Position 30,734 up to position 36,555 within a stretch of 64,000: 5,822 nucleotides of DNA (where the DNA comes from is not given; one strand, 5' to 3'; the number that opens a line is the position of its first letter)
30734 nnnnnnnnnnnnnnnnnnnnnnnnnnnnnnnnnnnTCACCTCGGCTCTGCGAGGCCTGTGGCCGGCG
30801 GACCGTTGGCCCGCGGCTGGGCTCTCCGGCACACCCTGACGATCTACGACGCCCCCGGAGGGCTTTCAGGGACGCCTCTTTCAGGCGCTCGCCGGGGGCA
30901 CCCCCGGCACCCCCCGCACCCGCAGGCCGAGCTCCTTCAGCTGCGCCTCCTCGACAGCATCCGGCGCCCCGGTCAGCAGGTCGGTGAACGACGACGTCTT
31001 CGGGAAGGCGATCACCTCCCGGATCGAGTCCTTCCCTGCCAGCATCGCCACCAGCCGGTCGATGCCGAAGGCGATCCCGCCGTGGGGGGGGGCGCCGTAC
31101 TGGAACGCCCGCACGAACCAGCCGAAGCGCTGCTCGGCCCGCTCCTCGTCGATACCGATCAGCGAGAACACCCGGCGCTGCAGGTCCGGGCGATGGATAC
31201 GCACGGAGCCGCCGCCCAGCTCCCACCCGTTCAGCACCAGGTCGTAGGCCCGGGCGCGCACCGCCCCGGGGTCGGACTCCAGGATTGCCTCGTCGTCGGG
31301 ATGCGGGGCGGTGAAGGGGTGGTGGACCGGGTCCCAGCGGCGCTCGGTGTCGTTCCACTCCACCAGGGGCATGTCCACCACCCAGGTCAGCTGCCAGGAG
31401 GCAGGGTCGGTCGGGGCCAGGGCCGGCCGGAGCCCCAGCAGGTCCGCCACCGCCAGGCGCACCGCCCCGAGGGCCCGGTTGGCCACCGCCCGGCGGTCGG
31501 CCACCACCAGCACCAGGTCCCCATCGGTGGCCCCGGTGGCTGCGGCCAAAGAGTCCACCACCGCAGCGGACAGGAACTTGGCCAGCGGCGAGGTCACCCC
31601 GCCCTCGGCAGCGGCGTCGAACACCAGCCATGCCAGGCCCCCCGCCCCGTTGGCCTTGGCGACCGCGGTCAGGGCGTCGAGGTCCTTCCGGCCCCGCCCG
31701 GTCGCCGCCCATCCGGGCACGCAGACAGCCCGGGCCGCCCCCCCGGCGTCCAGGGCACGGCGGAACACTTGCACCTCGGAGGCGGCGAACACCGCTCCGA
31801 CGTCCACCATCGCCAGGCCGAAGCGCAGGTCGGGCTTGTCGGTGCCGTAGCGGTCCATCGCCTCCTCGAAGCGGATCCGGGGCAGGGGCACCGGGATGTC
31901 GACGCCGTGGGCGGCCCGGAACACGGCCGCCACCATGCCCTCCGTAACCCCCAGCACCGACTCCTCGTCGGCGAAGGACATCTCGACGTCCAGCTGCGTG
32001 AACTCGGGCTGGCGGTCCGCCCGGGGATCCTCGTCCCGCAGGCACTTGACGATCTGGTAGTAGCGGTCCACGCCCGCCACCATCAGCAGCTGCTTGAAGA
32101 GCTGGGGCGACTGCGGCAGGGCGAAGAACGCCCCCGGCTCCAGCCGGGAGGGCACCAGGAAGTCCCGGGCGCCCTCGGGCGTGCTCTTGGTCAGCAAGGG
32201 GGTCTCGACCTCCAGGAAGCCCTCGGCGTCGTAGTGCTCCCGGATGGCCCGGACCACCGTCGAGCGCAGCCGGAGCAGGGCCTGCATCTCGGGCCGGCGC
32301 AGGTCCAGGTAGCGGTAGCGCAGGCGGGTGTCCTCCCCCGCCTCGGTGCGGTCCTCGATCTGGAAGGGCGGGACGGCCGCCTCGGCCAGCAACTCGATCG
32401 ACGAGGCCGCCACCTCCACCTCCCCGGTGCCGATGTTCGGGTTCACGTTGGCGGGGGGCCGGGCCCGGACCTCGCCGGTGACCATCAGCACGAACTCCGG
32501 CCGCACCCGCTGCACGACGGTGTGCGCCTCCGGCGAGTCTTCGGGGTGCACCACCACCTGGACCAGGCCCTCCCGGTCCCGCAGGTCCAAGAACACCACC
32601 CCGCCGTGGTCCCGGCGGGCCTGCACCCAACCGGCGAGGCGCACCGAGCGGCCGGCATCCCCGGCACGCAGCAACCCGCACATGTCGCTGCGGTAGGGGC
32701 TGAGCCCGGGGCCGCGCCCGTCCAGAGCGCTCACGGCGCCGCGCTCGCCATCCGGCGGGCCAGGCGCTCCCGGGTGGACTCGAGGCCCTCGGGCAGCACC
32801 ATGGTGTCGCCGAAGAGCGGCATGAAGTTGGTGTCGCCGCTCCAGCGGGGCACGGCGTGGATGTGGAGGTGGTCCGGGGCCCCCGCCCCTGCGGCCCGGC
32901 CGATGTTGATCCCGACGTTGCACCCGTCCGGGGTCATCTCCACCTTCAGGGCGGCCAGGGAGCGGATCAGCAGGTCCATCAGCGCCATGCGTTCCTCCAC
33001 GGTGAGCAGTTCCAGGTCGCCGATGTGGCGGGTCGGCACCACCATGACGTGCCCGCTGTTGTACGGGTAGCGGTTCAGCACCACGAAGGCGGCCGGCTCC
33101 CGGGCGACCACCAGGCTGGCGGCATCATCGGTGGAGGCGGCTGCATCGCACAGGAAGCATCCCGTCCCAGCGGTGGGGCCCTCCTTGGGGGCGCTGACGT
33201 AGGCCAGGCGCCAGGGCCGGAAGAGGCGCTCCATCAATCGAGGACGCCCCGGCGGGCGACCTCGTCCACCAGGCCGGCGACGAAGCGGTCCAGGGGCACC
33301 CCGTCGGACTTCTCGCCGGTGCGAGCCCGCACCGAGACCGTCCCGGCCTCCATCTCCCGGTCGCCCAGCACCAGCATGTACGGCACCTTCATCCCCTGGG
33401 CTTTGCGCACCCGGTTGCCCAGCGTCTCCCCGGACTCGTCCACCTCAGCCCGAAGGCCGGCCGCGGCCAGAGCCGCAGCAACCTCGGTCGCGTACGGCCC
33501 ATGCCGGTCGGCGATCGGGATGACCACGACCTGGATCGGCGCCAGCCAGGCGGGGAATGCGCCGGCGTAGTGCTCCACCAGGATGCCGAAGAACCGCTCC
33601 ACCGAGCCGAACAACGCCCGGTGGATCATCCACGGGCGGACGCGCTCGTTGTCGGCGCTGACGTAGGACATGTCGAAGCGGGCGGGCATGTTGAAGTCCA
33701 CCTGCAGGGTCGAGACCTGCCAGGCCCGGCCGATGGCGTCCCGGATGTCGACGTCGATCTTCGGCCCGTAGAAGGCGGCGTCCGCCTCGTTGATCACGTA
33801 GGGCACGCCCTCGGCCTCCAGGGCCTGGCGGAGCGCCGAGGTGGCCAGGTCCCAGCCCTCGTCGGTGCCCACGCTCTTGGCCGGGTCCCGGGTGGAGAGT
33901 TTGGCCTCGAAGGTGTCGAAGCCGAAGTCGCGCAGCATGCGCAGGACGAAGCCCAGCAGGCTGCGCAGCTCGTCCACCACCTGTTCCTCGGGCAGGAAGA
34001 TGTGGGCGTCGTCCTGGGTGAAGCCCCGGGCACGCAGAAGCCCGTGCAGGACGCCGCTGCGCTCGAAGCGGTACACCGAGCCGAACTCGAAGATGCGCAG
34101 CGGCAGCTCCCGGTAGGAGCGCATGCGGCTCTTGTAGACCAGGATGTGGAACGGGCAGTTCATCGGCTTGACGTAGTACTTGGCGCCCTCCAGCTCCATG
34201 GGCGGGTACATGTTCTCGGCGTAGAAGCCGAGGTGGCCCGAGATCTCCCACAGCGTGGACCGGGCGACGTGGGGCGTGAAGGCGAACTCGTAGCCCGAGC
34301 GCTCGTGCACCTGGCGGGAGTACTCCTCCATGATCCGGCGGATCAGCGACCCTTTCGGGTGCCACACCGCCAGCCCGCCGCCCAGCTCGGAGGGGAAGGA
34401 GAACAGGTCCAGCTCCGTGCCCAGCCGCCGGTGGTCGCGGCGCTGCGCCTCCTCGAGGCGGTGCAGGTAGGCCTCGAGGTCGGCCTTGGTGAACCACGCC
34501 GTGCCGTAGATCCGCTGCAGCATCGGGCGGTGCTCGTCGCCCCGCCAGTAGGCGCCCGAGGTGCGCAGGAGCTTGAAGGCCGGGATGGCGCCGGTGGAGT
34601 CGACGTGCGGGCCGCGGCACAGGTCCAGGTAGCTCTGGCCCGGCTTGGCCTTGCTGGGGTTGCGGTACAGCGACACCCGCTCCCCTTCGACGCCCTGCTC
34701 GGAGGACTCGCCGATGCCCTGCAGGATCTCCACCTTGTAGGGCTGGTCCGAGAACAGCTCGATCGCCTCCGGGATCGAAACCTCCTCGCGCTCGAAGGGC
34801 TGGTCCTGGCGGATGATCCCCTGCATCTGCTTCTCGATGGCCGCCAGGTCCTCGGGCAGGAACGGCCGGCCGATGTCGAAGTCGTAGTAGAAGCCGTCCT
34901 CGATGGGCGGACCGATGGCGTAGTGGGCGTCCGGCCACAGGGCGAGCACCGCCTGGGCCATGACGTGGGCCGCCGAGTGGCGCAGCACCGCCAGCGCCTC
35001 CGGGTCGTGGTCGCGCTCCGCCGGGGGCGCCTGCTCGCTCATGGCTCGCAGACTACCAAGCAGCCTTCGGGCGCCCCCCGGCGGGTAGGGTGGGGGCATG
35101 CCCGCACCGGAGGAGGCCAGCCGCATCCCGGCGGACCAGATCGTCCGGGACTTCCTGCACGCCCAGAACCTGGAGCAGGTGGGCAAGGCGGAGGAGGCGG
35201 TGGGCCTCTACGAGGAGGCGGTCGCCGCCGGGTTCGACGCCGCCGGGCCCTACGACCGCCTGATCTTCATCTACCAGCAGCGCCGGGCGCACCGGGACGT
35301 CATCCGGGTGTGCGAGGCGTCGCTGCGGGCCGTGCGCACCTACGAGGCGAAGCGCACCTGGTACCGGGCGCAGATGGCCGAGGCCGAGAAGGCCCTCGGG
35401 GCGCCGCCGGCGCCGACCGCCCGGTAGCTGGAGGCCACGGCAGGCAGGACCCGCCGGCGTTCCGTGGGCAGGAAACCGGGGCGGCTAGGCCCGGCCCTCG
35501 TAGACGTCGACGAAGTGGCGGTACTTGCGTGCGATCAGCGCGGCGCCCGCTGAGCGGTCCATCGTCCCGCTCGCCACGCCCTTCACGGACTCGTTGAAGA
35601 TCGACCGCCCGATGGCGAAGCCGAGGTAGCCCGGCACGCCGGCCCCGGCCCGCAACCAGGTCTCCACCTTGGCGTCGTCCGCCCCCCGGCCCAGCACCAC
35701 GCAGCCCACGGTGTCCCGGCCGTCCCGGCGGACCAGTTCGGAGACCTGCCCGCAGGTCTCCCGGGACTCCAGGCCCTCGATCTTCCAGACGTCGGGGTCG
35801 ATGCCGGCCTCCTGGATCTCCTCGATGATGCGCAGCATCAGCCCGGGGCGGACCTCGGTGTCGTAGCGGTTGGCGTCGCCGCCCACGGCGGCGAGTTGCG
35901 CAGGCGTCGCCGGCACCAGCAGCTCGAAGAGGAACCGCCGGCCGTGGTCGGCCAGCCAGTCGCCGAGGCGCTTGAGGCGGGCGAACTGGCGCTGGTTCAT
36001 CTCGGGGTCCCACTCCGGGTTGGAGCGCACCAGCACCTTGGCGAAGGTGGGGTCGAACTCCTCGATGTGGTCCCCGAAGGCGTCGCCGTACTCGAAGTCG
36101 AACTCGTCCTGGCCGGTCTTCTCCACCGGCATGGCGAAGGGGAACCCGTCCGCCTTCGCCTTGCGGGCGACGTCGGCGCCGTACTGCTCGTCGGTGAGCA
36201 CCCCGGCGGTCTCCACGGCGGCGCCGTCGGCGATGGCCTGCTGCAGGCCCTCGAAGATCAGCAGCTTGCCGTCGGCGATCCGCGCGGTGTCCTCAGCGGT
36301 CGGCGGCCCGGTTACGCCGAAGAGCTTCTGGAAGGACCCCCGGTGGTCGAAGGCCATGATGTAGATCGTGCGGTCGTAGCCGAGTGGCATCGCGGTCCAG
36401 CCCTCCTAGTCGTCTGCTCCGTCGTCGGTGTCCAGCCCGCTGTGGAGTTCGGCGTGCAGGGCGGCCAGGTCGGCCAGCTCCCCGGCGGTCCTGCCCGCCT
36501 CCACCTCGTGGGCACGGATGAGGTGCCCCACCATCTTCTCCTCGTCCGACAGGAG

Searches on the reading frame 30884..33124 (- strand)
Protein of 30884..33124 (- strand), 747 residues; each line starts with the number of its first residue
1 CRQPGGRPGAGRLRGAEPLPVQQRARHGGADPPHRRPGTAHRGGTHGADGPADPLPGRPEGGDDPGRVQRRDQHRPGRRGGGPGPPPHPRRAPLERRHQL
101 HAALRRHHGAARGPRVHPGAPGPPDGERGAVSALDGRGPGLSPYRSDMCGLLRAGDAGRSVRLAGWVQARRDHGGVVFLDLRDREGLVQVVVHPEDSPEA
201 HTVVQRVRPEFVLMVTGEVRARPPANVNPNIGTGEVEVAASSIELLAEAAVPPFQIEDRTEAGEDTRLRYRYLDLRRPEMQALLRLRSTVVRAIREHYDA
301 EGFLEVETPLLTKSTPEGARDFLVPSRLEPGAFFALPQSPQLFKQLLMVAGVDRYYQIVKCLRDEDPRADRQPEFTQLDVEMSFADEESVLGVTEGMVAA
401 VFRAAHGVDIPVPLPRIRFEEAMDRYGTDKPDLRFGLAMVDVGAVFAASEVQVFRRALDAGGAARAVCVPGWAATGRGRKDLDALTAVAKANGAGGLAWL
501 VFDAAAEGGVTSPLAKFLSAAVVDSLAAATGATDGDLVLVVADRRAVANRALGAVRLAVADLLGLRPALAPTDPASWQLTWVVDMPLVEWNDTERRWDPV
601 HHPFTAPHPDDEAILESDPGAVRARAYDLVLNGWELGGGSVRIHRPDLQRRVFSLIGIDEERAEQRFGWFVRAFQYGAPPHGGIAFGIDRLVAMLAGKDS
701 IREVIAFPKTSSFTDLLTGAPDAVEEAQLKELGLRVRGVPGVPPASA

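Call 8: search_protein_families(library=pfam, proteins=[window:30884-33124:-], max_evalue=0.001)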
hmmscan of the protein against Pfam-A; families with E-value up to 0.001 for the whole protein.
window:30884-33124:- (747 aa): 3 families
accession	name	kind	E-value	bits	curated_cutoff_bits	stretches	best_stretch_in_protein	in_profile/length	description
PF00152.25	tRNA-synt_2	-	3.3e-120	401.2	25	1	264-710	2-307/308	tRNA synthetases class II (D, K and N)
PF02938.19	GAD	-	1.8e-19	70.2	23.4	1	454-552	1-95/95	GAD domain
PF01336.31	tRNA_anti-codon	-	4e-16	59.2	27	1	161-246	1-75/75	OB-fold nucleic acid binding domain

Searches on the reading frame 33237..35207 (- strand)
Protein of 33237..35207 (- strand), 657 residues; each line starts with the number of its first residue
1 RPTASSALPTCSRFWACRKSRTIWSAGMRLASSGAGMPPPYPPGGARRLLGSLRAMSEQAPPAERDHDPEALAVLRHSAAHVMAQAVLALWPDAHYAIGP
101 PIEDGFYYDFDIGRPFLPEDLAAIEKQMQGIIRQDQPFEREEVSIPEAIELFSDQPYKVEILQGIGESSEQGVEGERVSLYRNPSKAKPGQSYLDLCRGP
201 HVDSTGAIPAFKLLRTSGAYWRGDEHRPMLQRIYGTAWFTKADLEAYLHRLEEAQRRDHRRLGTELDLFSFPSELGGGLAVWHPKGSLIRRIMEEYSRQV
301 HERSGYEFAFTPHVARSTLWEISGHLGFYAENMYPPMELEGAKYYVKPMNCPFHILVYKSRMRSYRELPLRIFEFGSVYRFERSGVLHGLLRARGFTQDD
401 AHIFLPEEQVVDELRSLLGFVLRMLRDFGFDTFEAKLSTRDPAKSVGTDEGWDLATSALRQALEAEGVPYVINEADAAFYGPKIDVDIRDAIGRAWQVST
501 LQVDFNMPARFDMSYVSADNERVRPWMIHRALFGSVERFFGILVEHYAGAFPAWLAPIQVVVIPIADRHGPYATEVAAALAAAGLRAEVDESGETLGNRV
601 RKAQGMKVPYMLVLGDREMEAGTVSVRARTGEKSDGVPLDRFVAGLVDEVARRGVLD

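Call 8: search_protein_families(library=pfam, proteins=[window:33237-35207:-], max_evalue=0.001)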
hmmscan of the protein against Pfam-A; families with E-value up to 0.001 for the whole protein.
window:33237-35207:- (657 aa): 3 families
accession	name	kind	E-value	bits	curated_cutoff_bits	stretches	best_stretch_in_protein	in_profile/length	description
PF00587.30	tRNA-synt_2b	-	4e-43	148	29.3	1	341-547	8-179/179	tRNA synthetase class II core domain (G, H, P, S and T)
PF03129.25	HGTP_anticodon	-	1.5e-23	83.2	21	1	559-647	1-92/94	Anticodon binding domain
PF07973.19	tRNA_SAD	-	5.3e-12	46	24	1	192-234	9-44/44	Threonyl and Alanyl tRNA synthetase second additional domain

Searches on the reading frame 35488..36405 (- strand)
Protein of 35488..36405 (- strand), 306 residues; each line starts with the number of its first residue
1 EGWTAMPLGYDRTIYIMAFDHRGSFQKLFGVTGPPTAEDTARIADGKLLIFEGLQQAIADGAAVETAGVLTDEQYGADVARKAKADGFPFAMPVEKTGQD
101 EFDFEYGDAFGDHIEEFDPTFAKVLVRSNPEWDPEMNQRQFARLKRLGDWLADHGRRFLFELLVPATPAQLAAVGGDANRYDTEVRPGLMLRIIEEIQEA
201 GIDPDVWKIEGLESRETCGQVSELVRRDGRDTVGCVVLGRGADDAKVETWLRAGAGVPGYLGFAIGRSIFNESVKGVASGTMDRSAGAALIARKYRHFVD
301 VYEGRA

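Call 8: search_protein_families(library=pfam, proteins=[window:35488-36405:-], max_evalue=0.001)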
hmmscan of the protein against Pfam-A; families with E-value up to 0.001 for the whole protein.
window:35488-36405:- (306 aa): 1 family
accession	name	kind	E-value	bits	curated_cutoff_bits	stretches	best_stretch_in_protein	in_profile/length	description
PF09863.15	DUF2090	-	1.2e-35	123.6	27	1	13-303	36-307/310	Uncharacterized protein conserved in bacteria (DUF2090)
